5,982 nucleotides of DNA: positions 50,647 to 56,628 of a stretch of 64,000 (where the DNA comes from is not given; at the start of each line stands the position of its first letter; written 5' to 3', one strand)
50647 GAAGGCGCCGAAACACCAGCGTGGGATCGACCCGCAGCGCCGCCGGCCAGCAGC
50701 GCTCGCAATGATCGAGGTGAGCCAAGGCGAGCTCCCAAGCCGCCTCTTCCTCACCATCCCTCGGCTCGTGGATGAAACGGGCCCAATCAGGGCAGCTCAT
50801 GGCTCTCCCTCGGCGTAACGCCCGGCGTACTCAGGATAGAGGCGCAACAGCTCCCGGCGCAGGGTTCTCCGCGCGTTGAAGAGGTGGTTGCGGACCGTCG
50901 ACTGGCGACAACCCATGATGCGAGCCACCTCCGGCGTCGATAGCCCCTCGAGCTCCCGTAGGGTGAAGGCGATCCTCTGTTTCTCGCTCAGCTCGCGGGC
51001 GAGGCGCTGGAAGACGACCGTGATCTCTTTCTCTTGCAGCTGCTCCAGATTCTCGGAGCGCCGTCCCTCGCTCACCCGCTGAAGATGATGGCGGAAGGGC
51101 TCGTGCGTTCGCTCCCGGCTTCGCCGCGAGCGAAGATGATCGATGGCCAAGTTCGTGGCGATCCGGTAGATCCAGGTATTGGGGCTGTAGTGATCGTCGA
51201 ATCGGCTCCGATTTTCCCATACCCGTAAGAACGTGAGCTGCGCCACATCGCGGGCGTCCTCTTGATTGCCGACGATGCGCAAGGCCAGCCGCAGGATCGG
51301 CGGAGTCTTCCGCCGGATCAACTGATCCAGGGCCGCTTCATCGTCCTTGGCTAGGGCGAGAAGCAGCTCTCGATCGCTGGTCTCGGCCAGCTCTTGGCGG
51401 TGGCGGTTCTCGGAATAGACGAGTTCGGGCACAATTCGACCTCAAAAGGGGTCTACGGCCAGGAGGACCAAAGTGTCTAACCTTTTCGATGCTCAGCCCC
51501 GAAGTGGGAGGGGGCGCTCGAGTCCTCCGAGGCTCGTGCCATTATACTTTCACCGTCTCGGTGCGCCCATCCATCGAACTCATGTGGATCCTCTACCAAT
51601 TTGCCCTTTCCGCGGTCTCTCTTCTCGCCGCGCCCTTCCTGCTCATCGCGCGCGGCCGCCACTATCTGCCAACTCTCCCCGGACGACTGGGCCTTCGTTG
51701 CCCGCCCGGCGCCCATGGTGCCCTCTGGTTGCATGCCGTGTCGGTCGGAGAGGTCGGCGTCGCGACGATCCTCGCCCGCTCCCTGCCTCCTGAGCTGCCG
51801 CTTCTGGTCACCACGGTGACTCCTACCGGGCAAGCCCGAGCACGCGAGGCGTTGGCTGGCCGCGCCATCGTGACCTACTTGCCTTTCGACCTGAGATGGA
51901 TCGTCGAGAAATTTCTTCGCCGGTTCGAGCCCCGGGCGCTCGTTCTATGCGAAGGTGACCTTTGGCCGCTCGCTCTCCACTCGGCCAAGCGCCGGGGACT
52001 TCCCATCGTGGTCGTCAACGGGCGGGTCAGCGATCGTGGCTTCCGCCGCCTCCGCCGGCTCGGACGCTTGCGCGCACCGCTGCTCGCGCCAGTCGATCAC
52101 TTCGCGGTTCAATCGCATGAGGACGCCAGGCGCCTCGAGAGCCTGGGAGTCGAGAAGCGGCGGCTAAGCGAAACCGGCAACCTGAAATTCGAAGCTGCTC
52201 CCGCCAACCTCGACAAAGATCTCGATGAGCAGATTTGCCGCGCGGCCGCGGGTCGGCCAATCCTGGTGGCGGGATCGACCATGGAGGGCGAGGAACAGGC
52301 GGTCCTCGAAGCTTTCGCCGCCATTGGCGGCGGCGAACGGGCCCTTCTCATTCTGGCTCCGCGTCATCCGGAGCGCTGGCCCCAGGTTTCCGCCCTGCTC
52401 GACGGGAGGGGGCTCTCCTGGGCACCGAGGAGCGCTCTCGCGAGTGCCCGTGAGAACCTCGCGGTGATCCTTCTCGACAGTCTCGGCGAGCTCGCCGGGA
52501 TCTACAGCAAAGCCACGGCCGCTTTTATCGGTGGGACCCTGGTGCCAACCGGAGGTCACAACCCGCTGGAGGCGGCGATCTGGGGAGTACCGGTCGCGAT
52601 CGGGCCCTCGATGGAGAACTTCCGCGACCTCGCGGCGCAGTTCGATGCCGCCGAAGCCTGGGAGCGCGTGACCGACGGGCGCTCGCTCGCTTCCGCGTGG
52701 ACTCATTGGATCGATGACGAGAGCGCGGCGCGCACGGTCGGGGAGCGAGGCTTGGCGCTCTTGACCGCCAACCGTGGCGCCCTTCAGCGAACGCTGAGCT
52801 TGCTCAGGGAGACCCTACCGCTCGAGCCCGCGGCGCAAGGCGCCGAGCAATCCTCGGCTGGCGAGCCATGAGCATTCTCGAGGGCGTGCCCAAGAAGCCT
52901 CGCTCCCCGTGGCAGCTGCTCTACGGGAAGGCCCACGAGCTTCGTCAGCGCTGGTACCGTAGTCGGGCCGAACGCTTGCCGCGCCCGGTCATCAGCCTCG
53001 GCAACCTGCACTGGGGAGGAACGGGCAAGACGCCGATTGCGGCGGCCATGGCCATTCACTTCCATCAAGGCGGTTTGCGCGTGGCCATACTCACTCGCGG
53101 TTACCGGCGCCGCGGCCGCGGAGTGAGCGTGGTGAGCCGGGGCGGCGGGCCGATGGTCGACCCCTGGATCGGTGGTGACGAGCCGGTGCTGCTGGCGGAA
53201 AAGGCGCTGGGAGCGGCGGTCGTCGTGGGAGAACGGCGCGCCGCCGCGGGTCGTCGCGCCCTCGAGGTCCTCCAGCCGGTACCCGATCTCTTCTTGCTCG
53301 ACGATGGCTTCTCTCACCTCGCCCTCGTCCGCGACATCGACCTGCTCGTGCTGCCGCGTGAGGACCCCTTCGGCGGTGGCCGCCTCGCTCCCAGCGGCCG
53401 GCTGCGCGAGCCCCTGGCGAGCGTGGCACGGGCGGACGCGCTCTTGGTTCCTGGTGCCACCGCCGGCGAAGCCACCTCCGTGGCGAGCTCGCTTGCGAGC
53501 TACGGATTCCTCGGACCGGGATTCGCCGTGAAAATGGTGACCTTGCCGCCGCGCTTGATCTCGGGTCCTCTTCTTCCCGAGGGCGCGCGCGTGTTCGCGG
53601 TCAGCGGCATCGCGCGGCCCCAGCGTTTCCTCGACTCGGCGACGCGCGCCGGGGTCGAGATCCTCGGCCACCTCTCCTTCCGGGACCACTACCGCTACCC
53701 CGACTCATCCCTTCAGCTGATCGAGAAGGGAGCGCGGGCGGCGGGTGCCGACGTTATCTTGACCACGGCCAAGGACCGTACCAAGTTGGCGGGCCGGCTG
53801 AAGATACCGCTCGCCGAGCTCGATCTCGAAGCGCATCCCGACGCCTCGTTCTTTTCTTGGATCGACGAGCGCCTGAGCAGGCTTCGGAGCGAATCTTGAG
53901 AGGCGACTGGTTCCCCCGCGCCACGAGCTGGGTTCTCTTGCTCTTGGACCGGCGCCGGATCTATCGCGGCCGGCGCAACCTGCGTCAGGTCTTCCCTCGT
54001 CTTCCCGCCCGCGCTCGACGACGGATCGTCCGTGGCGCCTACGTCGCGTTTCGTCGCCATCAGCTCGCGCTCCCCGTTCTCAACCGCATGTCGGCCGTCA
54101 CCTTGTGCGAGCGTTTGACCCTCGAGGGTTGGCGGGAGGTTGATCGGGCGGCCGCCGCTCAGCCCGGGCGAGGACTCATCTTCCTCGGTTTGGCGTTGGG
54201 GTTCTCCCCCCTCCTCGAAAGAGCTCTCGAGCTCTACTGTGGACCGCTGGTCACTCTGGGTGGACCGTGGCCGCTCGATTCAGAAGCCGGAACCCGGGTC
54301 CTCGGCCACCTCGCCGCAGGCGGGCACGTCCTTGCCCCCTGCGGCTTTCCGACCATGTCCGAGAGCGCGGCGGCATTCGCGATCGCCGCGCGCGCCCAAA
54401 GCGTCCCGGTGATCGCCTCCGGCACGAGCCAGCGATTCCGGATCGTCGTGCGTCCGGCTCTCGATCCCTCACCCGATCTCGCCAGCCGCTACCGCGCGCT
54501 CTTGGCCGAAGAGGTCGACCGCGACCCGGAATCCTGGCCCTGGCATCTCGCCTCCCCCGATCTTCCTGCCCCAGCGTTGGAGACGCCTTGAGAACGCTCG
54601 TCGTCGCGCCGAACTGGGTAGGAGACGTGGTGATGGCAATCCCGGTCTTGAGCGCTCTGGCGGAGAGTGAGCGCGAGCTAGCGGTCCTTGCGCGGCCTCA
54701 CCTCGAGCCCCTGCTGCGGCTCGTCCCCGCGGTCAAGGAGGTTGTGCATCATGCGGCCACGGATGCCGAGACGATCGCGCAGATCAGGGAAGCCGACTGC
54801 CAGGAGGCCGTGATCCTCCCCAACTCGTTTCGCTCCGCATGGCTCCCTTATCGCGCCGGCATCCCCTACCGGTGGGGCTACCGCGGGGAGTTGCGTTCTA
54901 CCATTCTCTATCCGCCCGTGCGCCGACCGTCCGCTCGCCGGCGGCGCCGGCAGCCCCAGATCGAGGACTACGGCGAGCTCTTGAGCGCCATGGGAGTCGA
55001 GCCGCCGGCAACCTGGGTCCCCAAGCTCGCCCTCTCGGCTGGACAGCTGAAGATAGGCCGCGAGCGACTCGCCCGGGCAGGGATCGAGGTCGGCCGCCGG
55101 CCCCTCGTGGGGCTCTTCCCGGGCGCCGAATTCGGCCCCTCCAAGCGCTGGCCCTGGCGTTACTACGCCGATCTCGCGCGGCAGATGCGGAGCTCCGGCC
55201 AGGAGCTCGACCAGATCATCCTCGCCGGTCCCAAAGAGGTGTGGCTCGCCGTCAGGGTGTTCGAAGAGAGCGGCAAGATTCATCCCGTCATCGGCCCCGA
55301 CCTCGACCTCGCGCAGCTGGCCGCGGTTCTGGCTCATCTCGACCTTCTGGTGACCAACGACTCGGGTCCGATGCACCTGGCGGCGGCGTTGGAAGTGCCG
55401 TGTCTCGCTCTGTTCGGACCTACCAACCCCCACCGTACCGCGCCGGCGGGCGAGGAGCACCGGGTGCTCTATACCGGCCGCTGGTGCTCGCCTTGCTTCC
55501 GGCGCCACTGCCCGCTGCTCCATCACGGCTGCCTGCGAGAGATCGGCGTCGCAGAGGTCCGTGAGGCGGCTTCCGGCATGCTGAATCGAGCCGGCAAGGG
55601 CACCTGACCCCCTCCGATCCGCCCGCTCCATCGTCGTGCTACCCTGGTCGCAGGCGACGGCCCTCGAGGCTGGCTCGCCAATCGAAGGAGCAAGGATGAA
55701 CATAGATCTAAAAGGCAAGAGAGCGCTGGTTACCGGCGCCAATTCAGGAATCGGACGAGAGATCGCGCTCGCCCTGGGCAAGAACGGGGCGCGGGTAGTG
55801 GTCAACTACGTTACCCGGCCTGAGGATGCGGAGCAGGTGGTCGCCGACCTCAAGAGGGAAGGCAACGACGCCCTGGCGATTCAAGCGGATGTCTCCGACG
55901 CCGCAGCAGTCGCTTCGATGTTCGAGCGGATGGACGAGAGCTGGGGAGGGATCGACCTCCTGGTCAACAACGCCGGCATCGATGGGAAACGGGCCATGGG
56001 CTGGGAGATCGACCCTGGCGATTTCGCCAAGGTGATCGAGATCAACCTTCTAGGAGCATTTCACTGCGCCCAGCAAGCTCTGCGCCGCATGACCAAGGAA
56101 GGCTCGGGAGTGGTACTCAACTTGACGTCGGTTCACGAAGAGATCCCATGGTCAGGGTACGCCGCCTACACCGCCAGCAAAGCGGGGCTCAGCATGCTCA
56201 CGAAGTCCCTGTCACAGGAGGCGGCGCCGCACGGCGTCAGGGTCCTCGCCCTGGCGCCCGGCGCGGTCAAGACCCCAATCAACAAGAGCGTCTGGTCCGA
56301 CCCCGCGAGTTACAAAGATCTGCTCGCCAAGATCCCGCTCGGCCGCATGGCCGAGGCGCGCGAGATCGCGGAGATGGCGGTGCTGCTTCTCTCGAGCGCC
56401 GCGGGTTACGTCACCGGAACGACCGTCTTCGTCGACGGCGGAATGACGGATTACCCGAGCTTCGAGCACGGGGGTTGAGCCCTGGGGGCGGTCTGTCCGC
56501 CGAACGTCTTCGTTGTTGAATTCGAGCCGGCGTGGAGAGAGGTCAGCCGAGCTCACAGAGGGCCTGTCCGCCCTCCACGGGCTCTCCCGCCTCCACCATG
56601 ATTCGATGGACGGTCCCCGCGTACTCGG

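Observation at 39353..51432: ECF-sigma-headed 12-kb operon encoding a hybrid T2SS / type IV filament machine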

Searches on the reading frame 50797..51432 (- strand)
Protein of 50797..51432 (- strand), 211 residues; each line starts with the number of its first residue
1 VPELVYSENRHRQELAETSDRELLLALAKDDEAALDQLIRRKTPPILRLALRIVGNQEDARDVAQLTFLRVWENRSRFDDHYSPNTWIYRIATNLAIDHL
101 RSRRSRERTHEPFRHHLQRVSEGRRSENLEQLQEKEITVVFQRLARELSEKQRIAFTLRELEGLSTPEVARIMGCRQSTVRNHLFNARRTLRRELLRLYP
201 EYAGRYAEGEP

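Call 4: search_protein_families(library=pfam, max_evalue=0.01, proteins=[window:50797-51432:-])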
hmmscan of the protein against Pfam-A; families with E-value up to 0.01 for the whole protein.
window:50797-51432:- (211 aa): 11 families
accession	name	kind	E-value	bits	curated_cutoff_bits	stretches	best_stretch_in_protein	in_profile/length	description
PF04542.20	Sigma70_r2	-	4.6e-19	68.4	24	1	38-105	1-70/71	Sigma-70 region 2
PF08281.18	Sigma70_r4_2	-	2.1e-16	59.8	25.7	1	141-191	4-54/54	Sigma-70, region 4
PF07638.17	Sigma70_ECF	-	1e-08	35.8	21.1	1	23-195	7-183/185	ECF sigma factor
PF04545.22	Sigma70_r4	-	5.2e-07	29.5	24.1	1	147-192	4-49/50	Sigma-70, region 4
PF22233.2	PhyR_sigma-like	-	7.4e-05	22.9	27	1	149-189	5-45/50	Response regulator PhyR, sigma-like domain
PF12840.13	HTH_20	-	0.00016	22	27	1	158-184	10-39/51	Helix-turn-helix domain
PF13384.12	HTH_23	-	0.00036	20.7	24.6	1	149-182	3-36/50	Homeodomain-like domain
PF22029.2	PhyR_sigma2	-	0.0012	19.3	27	1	48-91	10-53/55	Sigma2 domain of PhyR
PF00196.25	GerE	-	0.0023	18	23.5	1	161-190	15-44/57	Bacterial regulatory proteins, luxR family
PF21476.4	PF0610-like_N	-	0.0054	17.4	33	0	152-198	4-49/50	PF0610-like, N-terminal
PF13397.12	RbpA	-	0.007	17.4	25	0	82-137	46-101/105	RNA polymerase-binding protein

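Call 8: search_protein_families(library=ncbifam, max_evalue=0.01, proteins=[window:50797-51432:-])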
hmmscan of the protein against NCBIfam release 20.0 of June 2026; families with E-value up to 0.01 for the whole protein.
window:50797-51432:- (211 aa): 97 families (the best 25 are shown)
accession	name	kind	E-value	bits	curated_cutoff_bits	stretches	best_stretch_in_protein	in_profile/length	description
NF004113.0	PRK05602.1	equivalog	4e-36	124.6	208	1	9-198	21-204/211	RNA polymerase sigma factor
NF058625.1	sigma_PG0214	equivalog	7.7e-33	113.6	130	1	45-198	16-164/170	GFO_1088 family ECF-type sigma factor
TIGR02985.1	Sig70_bacteroi1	subfamily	4.1e-32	111.6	126.4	1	36-195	4-162/162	RNA polymerase sigma-70 factor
TIGR02937.1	sigma70-ECF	superfamily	1.3e-30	106.2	42.9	1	34-195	2-165/165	sigma-70 family RNA polymerase sigma factor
NF008888.0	PRK11922.1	equivalog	6.8e-30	104.4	204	1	9-196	6-197/231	RNA polymerase sigma factor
NF009176.0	PRK12524.1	equivalog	2.2e-28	99.4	264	1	12-193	5-182/196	RNA polymerase sigma factor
NF009166.1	PRK12513.1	equivalog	2.5e-28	99.1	206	1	14-195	3-186/193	RNA polymerase sigma factor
NF007223.0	PRK09641.1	equivalog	9.4e-27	94.1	209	1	23-195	8-184/187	RNA polymerase sigma factor SigW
TIGR02939.1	RpoE_Sigma70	equivalog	2.1e-26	93.1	236.15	1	18-196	5-187/190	RNA polymerase sigma factor RpoE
NF009190.0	PRK12538.1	equivalog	1.2e-25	90.5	303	1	13-197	43-221/233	RNA polymerase sigma factor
TIGR02983.1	SigE-fam_strep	subfamily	2e-25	89.6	141.55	1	30-195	3-158/162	SigE family RNA polymerase sigma factor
NF007225.0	PRK09643.1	equivalog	2.4e-25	89.5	190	1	12-201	6-188/204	RNA polymerase sigma factor SigM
TIGR02948.1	SigW_bacill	equivalog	2.7e-24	86.3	243.1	1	20-195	5-184/187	RNA polymerase sigma factor SigW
NF009171.0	PRK12518.1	equivalog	2.3e-23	83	208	1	12-193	6-182/191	RNA polymerase sigma factor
NF009172.0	PRK12519.1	subfamily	2.6e-23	82.6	222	1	8-194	4-188/194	RNA polymerase sigma factor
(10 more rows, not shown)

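Call 101: search_solved_structures(query=window:50797-51432:-, max_evalue=1e-8)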
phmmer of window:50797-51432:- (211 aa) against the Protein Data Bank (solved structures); distinct sequences matched with E-value up to 1e-8: 15.
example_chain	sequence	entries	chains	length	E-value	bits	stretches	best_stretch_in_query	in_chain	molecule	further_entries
8z6g_B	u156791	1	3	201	8.1e-22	81.2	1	15-198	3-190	RNA polymerase sigma factor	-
6in7_B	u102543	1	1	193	1e-21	80.9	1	16-198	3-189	RNA polymerase sigma-H factor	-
9m9d_F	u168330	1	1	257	1.2e-18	70.9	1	34-203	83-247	ECF RNA polymerase sigma factor SigE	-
9m98_F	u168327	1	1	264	1.2e-18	70.8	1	34-203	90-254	ECF RNA polymerase sigma factor SigE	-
9m9e_F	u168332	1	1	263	1.2e-18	70.8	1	34-203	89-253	ECF RNA polymerase sigma factor SigE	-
1or7_A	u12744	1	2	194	5.5e-18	68.7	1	18-194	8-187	RNA polymerase sigma-E factor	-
6jbq_F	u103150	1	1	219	6.9e-18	68.4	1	17-194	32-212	ECF RNA polymerase sigma-E factor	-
5wuq_A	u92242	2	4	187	1.9e-17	66.9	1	27-196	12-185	ECF RNA polymerase sigma factor SigW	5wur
7qh5_A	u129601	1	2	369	1.3e-12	51.1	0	50-106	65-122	RNA polymerase sigma factor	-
6dv9_F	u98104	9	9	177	1.5e-11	47.7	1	32-196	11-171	ECF RNA polymerase sigma factor SigL | RNA polymerase sigma factor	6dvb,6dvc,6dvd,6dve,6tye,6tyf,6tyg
5zx2_F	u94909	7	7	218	9.2e-11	45.1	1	28-195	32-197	ECF RNA polymerase sigma factor SigH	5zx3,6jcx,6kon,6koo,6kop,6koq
6jcy_F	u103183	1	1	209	4.8e-10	42.8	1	28-195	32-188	ECF RNA polymerase sigma factor SigH,ECF RNA polymerase sigma factor SigE,ECF RNA polymera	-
6dxo_A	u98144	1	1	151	9.1e-10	41.9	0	145-195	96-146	RNA polymerase ECF-subfamily sigma factor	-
2h27_A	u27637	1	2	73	3e-09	40.2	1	134-194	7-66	RNA polymerase Sigma E factor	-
4cxf_A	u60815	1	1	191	9.4e-09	38.6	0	17-191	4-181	RNA POLYMERASE SIGMA FACTOR CNRH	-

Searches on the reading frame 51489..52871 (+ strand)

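Call 5: search_protein_families(library=pfam, max_evalue=0.01, proteins=[window:51489-52871:+])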
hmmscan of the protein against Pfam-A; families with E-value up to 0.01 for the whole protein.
window:51489-52871:+ (460 aa): 1 family
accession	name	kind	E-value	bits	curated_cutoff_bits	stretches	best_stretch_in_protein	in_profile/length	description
PF04413.22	Glycos_transf_N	-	1.6e-52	178.1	23.9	1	66-235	6-178/179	3-Deoxy-D-manno-octulosonic-acid transferase (kdotransferase)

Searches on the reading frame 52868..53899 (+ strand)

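Call 5: search_protein_families(library=pfam, max_evalue=0.01, proteins=[window:52868-53899:+])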
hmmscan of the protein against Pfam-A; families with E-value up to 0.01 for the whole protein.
window:52868-53899:+ (343 aa): 1 family
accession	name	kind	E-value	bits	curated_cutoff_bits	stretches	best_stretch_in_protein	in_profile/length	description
PF02606.20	LpxK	-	2.7e-70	237.5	27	1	14-336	7-327/328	Tetraacyldisaccharide-1-P 4'-kinase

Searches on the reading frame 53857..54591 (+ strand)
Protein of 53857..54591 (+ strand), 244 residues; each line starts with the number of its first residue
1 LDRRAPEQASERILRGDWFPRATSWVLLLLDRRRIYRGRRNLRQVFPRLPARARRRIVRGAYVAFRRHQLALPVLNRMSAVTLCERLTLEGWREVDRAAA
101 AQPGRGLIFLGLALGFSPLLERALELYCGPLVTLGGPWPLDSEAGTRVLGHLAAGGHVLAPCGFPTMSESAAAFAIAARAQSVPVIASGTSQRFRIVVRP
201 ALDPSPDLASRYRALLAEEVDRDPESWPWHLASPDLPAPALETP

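Call 5: search_protein_families(library=pfam, max_evalue=0.01, proteins=[window:53857-54591:+])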
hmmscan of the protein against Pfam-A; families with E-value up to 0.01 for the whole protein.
window:53857-54591:+ (244 aa): 1 family
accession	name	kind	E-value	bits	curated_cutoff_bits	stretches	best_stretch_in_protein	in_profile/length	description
PF03279.18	Lip_A_acyltrans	-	3e-06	27.1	22.3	0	27-102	45-120/295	Bacterial lipid A biosynthesis acyltransferase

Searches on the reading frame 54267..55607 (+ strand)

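Call 61: search_protein_families(library=pfam, max_evalue=0.0001, proteins=[window:54267-55607:+])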
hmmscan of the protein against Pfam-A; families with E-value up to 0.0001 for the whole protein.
window:54267-55607:+ (446 aa): 1 family
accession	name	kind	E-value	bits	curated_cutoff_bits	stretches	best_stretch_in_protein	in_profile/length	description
PF01075.23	Glyco_transf_9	-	9.6e-45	153.3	22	1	173-418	8-244/247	Glycosyltransferase family 9 (heptosyltransferase)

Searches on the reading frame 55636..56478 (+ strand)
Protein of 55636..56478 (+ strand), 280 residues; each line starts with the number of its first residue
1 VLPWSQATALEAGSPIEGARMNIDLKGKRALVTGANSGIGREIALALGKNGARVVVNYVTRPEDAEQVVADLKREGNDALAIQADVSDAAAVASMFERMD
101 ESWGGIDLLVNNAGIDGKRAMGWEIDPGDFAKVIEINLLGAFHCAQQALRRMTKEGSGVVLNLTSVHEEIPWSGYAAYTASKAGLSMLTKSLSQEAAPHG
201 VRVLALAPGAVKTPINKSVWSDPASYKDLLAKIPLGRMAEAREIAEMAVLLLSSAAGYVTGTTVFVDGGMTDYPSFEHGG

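Call 61: search_protein_families(library=pfam, max_evalue=0.0001, proteins=[window:55636-56478:+])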
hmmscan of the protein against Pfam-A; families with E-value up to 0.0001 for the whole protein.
window:55636-56478:+ (280 aa): 4 families
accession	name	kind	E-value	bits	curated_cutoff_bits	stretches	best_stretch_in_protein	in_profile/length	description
PF13561.12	adh_short_C2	-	8.5e-66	222.3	27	1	34-271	1-236/236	Enoyl-(Acyl carrier protein) reductase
PF00106.31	adh_short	-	2.2e-58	197.4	26.6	1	28-222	1-193/195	short chain dehydrogenase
PF08659.16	KR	-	1.6e-11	44.9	22.6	1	31-197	4-168/180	KR domain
PF23441.1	SDR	-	3e-05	24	27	1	31-270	11-255/258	SDR-like rossmann domain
